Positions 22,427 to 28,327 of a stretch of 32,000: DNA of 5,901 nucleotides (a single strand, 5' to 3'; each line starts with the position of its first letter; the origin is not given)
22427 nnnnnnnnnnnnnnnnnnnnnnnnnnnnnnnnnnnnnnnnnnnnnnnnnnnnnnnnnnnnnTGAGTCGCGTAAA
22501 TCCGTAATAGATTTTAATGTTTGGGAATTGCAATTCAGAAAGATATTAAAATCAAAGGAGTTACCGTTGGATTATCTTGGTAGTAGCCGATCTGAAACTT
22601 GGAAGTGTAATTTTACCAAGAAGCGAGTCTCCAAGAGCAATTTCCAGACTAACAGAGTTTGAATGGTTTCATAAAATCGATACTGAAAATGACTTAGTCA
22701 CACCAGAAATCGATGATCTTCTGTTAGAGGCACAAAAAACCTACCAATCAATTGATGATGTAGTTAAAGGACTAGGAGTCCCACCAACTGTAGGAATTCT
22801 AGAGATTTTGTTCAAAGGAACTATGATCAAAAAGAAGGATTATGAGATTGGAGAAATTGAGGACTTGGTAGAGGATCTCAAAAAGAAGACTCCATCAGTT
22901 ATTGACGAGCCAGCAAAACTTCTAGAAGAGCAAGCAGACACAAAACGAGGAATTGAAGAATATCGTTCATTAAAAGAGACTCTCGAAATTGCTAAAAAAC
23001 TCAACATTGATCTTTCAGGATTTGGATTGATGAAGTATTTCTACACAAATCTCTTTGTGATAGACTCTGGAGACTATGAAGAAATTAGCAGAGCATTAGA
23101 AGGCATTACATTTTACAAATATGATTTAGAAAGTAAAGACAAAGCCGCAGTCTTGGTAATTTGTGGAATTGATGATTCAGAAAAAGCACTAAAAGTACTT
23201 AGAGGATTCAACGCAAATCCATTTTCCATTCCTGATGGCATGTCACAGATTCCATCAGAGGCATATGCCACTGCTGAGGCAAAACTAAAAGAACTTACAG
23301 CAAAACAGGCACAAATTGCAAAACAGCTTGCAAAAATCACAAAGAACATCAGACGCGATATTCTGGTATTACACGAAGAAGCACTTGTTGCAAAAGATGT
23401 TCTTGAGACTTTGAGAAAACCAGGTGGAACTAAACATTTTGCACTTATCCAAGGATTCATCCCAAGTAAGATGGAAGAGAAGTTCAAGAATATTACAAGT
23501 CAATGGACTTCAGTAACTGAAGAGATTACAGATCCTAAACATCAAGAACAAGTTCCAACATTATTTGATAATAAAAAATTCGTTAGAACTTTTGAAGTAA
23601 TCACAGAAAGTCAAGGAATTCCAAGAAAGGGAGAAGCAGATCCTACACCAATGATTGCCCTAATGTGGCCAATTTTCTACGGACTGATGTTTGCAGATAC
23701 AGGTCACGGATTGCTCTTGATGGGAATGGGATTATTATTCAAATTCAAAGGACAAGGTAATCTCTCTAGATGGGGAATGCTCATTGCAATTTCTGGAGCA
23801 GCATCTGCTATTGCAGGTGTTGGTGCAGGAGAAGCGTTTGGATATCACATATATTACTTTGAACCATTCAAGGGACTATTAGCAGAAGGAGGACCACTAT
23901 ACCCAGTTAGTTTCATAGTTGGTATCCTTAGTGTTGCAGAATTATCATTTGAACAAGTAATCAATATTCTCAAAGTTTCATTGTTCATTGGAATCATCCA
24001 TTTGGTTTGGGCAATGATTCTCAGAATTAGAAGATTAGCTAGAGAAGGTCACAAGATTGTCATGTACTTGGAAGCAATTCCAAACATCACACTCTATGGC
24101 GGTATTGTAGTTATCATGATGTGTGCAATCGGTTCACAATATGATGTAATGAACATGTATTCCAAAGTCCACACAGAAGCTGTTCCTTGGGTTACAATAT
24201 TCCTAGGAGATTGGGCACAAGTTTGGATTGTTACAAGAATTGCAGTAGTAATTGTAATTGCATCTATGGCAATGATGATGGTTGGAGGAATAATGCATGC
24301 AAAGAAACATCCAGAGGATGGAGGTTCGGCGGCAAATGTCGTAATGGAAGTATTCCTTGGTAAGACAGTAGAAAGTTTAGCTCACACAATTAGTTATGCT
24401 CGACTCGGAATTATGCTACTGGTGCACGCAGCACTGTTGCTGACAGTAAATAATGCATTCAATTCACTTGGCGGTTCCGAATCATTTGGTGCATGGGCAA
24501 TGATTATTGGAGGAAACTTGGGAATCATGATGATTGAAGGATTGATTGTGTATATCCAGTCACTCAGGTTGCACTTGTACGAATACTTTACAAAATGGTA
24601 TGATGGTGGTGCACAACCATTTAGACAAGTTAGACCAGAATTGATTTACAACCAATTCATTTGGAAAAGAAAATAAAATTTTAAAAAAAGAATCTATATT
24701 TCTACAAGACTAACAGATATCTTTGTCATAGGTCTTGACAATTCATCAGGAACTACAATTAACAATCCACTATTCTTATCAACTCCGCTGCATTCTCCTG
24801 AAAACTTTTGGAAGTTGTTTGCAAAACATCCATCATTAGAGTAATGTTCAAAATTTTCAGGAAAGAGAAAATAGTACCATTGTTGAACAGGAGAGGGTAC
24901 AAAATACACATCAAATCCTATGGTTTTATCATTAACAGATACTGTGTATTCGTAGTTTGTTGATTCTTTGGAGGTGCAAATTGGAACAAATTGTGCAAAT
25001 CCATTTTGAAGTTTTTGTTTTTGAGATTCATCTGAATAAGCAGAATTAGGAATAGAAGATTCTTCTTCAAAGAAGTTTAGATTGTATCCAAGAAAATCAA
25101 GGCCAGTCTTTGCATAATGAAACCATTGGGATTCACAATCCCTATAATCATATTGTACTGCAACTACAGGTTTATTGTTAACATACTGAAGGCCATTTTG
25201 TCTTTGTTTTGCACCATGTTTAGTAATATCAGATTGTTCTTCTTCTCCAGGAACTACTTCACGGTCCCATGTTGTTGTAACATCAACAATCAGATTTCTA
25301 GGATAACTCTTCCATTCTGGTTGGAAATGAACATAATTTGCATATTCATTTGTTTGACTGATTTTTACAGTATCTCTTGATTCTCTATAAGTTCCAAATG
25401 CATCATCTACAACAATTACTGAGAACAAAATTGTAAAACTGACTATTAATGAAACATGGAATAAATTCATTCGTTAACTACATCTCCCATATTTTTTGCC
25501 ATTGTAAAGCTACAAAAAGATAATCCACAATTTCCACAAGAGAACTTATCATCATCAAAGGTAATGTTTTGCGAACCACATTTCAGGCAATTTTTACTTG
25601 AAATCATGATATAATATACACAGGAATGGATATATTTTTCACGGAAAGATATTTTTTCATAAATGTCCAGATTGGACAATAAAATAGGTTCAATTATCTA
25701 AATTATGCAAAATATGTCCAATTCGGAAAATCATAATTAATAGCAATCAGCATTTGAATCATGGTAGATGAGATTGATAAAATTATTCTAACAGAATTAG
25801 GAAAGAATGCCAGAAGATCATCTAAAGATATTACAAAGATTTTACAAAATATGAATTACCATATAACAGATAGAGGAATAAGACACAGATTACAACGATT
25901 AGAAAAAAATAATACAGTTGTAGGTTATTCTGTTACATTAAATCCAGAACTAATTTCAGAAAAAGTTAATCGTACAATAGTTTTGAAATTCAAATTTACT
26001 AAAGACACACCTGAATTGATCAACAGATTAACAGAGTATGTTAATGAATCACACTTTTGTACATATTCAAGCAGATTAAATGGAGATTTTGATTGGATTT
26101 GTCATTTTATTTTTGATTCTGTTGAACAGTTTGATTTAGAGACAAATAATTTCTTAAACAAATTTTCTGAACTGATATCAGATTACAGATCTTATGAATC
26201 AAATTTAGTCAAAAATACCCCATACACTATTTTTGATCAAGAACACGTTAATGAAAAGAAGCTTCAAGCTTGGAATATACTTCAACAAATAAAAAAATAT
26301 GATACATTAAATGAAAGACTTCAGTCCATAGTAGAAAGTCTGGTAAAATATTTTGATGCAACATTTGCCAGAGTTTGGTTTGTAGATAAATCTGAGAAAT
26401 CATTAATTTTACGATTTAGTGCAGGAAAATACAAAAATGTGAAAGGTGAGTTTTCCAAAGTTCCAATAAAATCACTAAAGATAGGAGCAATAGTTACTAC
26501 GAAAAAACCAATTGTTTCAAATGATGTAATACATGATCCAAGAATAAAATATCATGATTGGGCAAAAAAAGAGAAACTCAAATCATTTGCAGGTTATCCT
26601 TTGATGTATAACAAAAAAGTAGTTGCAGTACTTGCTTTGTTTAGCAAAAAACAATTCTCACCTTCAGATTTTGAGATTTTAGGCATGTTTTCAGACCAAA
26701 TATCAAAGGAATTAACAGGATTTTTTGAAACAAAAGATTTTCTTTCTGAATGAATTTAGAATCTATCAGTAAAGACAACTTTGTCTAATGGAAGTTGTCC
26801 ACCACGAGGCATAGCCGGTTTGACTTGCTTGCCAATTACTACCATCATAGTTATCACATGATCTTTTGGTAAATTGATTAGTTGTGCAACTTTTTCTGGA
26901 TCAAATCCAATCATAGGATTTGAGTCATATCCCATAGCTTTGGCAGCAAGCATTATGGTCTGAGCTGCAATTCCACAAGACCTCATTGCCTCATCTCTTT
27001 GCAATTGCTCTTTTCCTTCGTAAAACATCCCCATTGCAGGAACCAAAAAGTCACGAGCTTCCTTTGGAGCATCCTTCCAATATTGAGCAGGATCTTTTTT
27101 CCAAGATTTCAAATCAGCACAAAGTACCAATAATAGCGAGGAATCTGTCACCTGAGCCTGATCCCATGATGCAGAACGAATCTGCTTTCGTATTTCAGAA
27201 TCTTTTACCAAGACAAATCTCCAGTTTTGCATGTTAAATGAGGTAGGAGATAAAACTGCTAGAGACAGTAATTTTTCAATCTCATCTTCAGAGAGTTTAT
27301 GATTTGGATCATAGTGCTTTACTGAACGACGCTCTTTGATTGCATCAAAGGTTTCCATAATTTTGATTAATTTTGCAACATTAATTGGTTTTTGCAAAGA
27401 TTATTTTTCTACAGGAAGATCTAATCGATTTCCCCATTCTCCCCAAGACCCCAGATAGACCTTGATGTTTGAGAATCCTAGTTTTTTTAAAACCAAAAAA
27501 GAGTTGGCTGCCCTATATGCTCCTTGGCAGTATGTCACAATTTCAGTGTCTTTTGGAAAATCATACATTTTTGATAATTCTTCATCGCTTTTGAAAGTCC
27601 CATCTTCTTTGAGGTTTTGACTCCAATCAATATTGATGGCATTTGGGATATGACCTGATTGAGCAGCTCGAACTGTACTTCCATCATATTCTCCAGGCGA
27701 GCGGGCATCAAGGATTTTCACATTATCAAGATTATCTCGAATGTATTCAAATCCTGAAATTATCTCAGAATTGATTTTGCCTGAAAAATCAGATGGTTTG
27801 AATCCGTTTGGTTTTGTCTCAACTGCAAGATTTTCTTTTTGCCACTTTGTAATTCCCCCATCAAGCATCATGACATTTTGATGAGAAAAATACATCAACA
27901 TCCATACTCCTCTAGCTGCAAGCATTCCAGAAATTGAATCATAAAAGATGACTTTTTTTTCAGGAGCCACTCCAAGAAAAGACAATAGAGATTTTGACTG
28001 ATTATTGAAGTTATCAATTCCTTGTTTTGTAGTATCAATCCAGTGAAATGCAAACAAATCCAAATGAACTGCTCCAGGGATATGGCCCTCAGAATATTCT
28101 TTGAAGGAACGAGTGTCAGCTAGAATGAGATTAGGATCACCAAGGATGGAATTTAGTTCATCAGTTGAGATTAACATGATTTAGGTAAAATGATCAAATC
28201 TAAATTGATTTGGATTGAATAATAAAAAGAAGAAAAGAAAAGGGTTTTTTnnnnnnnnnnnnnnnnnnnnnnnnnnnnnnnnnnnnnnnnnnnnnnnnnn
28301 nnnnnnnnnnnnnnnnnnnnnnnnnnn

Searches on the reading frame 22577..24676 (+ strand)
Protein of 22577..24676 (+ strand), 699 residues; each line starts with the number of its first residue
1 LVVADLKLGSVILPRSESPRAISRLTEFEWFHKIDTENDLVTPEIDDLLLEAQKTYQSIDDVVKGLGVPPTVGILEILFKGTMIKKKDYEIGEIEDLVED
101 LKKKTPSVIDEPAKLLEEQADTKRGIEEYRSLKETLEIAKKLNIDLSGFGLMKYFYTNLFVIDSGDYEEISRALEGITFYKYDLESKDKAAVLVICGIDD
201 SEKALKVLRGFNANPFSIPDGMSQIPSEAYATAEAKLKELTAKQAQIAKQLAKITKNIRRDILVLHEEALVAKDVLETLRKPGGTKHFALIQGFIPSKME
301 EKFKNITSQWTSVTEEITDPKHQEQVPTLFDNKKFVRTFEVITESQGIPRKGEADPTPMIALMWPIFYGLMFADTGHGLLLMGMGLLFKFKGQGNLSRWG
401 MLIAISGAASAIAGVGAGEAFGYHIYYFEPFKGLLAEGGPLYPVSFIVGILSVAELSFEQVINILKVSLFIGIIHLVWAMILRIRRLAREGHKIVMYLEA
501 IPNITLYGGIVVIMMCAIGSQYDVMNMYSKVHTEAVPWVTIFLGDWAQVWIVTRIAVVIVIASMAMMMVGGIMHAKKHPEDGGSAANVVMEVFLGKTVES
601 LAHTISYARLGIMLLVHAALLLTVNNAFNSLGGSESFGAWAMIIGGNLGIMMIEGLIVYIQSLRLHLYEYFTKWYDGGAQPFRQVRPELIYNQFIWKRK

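Call 10: search_protein_families(library=pfam, proteins=[window:22577-24676:+])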
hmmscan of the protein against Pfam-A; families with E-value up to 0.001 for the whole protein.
window:22577-24676:+ (699 aa): 1 family
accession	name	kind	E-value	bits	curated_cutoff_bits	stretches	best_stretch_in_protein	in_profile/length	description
PF01496.24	V_ATPase_I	-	8.1e-25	87.4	30.7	1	190-390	209-415/815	V-type ATPase 116kDa subunit family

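Call 18: find_related_loci(query=window:22577-24676:+, collection=genome_contigs, flank=10000)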
Query window:22577-24676:+ (699 aa) in genome_contigs; peptide patterns used: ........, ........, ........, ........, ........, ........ (x = any residue, [..] = any of these).
279 stretches matched a pattern; 238 encode a relative of the query (tblastn E <= 1e-3); the best 80 are kept; 80 distinct loci.
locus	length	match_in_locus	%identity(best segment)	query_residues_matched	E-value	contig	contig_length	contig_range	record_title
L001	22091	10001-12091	98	3-699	0e+0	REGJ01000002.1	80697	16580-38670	MAG: Nitrosopumilus sp. isolate GoM_MAG5 NODE_43_length_80697_cov_23.092441, whole genome shotgun sequence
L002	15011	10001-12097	95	1-699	0e+0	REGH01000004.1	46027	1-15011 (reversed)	MAG: Nitrosopumilus sp. isolate GoM_MAG4 NODE_153_length_46027_cov_15.865076, whole genome shotgun sequence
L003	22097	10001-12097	94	1-699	0e+0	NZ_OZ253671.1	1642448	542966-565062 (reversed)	MAG: Nitrosopumilus sp. isolate a7174fe6-efbc-48e7-936d-e4c6e82819a1 chromosome 1, complete sequence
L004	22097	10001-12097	93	1-699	0e+0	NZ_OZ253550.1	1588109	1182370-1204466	MAG: Nitrosopumilus sp. isolate b6ab8db1-e288-4189-af5a-9604fbca7118 chromosome 1, complete sequence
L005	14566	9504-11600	91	1-699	0e+0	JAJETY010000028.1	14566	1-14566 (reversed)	MAG: Nitrosopumilus sp. isolate SFB3 b18_orig_k141_1026531_length_14566_cov_18.2036, whole genome shotgun sequence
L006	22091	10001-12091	89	3-699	0e+0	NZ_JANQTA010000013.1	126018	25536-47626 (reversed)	MAG: Nitrosopumilus sp. isolate IP29b_bin.65 k99_1779661, whole genome shotgun sequence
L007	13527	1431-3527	85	1-699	0e+0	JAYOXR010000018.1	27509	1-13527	MAG: Candidatus Nitrosopumilus brisbanensis isolate 139563_S164_maxbin_bins.tsv.144 NODE_1603_length_27509_cov_98.789065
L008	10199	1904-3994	97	3-699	0e+0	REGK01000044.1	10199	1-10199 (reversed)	MAG: Nitrosopumilus sp. isolate GoM_MAG6 NODE_3411_length_10199_cov_46.236100, whole genome shotgun sequence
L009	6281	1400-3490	86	3-699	0e+0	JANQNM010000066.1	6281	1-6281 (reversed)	MAG: Nitrosopumilus sp. isolate PL23a_bin.61 k99_1121421, whole genome shotgun sequence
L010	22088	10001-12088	85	1-696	0e+0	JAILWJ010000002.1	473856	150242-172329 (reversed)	MAG: Nitrosarchaeum sp. isolate ECS25A1 ECS25A1_2, whole genome shotgun sequence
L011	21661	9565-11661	83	1-699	0e+0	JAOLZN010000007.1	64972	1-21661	Nitrosopumilus sp. isolate AH-558-J19 AH-558-J19_NODE_7, whole genome shotgun sequence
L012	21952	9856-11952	84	1-699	0e+0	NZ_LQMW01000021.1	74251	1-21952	Nitrosopumilus sp. Nsub 34655, whole genome shotgun sequence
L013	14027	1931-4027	84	1-699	0e+0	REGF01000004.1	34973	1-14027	MAG: Candidatus Nitrosomarinus sp. isolate GoM_MAG2 NODE_308_length_34973_cov_7.041927, whole genome shotgun sequence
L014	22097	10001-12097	84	1-699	0e+0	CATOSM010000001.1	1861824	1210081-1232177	MAG: uncultured Candidatus Nitrosopumilus sp. isolate 29923d23-9274-4d90-ac20-21b5014b58ae genome assembly, contig: cont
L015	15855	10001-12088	83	1-696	0e+0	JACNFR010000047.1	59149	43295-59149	MAG: Nitrosopumilus sp. isolate NIOZ-UU107 NIOZ-UU_NODE_464_length_59149_cov_68.1515, whole genome shotgun sequence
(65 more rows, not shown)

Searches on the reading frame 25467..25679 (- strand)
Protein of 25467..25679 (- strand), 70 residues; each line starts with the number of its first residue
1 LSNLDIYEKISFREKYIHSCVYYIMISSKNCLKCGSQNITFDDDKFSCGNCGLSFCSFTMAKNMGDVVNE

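Call 29: search_protein_families(library=ncbifam, max_evalue=0.1, proteins=[window:25467-25679:-])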
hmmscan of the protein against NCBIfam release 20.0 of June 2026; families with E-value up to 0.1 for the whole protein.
window:25467-25679:- (70 aa): 2 families
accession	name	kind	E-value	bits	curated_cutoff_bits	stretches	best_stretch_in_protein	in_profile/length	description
NF001669.0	PRK00432.1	equivalog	0.00018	21.4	54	1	24-52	22-50/58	30S ribosomal protein S27ae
TIGR00954.1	3a01203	subfamily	0.046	12.1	918.9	1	13-53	175-215/660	peroxysomal long chain fatty acyl transporter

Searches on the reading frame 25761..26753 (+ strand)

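Call 29: search_protein_families(library=ncbifam, max_evalue=0.1, proteins=[window:25761-26753:+])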
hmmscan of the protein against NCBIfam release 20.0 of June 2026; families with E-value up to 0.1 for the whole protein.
window:25761-26753:+ (330 aa): 10 families
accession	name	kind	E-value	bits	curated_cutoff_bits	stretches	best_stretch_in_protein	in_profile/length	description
NF008370.0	PRK11169.1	equivalog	8.5e-09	35.3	233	1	2-114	12-117/164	leucine-responsive transcriptional regulator Lrp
NF008283.0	PRK11061.1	equivalog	1.3e-08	33.5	583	1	172-313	7-149/748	phosphoenolpyruvate--protein phosphotransferase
NF040820.1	trans_reg_LrpA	equivalog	1.7e-06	28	250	1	1-68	1-63/141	HTH-type transcriptional regulator LrpA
NF008384.0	PRK11179.1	equivalog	2.4e-05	24.2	227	1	2-123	7-119/153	transcriptional regulator AsnC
TIGR01817.1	nifA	equivalog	6.1e-05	22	528.85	1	174-300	11-134/534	nif-specific transcriptional activator NifA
NF053758.1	ChrTpTrnRegChrS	equivalog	9.5e-05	22.2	250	1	2-122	12-122/158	chromate efflux transcriptional regulator ChrS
NF040947.1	trans_reg_LysM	equivalog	9.7e-05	22.2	180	1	2-95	1-86/136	HTH-type transcriptional regulator LysM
NF006382.0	PRK08624.1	equivalog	0.0015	17.4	440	1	165-259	117-210/373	hypothetical protein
NF041395.1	TranRegLrpA1_Halo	equivalog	0.037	14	250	1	8-69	9-65/142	HTH-type transcriptional regulator LrpA1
TIGR04014.1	B12_SAM_MJ_0865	equivalog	0.095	11.5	360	0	12-93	29-112/434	methyl-coenzyme M reductase glutamine C-methyltransferase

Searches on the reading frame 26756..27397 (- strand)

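Call 29: search_protein_families(library=ncbifam, max_evalue=0.1, proteins=[window:26756-27397:-])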
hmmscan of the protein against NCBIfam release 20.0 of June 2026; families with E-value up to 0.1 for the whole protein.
window:26756-27397:- (213 aa): 9 families
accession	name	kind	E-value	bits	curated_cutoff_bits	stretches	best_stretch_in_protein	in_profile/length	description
NF008275.0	PRK11053.1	equivalog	2.7e-18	66.3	227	1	14-187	1-189/217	oxygen-insensitive NAD(P)H nitroreductase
NF003768.0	PRK05365.1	equivalog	4.5e-18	65.5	152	1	21-207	19-196/200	malonic semialdehyde reductase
NF008033.1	PRK10765.1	equivalog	1.6e-14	54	223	2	15-99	3-86/240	oxygen-insensitive NADPH nitroreductase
TIGR02476.1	BluB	equivalog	6.3e-11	42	150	1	16-191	9-180/205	5,6-dimethylbenzimidazole synthase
TIGR03553.1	F420_FbiB_CTERM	equivalog_domain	2.3e-08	34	249.55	1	18-205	1-189/194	F420 biosynthesis protein FbiB, C-terminal domain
NF009810.0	PRK13294.1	equivalog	4.7e-08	32.3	304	1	18-203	256-442/449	coenzyme F420-0:L-glutamate ligase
NF047509.1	Rv3131_FMN_oxido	subfamily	1.5e-06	27.9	199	1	43-69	2-27/319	Acg family FMN-binding oxidoreductase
TIGR03605.1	antibiot_sagB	domain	3.3e-06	26.7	78.4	1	141-187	123-171/173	SagB family peptide dehydrogenase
NF008088.0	PRK10828.1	equivalog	0.01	15.4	183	1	14-85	1-69/183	NAD(P)H nitroreductase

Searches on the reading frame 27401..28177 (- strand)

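Call 29: search_protein_families(library=ncbifam, max_evalue=0.1, proteins=[window:27401-28177:-])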
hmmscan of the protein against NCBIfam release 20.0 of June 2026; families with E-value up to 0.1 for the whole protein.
window:27401-28177:- (258 aa): 14 families
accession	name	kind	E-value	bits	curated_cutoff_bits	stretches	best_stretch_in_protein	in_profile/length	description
NF008557.0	PRK11493.1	equivalog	4.4e-35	121.1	250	1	25-257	39-278/281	3-mercaptopyruvate sulfurtransferase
NF041203.1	rhodanese_LYCAU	equivalog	2.1e-15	56.5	115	3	197-257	61-124/126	rhodanese-related (seleno)protein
NF045521.1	rhoda_near_glyco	subfamily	2.8e-14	53.1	145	2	146-251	25-111/144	rhodanese homology domain-containing protein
NF045694.1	seleno_TsoB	exception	2.4e-12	45.7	805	2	2-129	45-166/572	rhodanese/DsbD fusion-like selenoprotein TsoB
NF040901.1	SeO3_TeO2_ExtH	equivalog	2e-08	33.7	200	1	151-249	239-347/430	selenite/tellurite reduction operon rhodanese-like protein ExtH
TIGR04568.1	arch_SelU_Nterm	equivalog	3.6e-08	33.5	200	1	6-43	94-130/215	selenouridine synthase SelU-like subunit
NF001133.1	PRK00142.1-1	equivalog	5.8e-08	32.6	170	2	3-116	108-207/229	oxygen-dependent tRNA uridine(34) hydroxylase TrhO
NF006444.0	PRK08762.1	equivalog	2.3e-07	29.8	449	1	208-250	67-109/387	molybdopterin-synthase adenylyltransferase MoeB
NF008750.0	PRK11784.1-2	equivalog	9.3e-07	28.2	241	1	13-42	12-41/346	tRNA 2-selenouridine(34) synthase MnmH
NF005902.0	PRK07878.1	equivalog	4.2e-06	25.9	647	1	189-253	325-386/392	adenylyltransferase/sulfurtransferase MoeZ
NF008752.0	PRK11784.1-4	equivalog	0.00034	19.5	266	0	20-39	22-41/357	tRNA 2-selenouridine(34) synthase MnmH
NF001195.0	PRK00162.1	equivalog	0.0004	20.7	102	0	12-119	16-103/108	thiosulfate sulfurtransferase GlpE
TIGR03167.1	tRNA_sel_U_synt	equivalog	0.00092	18.7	219.75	0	19-42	5-28/311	tRNA 2-selenouridine(34) synthase MnmH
NF005646.0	PRK07411.1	equivalog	0.0015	17.7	633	0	151-254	298-385/390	molybdopterin-synthase adenylyltransferase MoeB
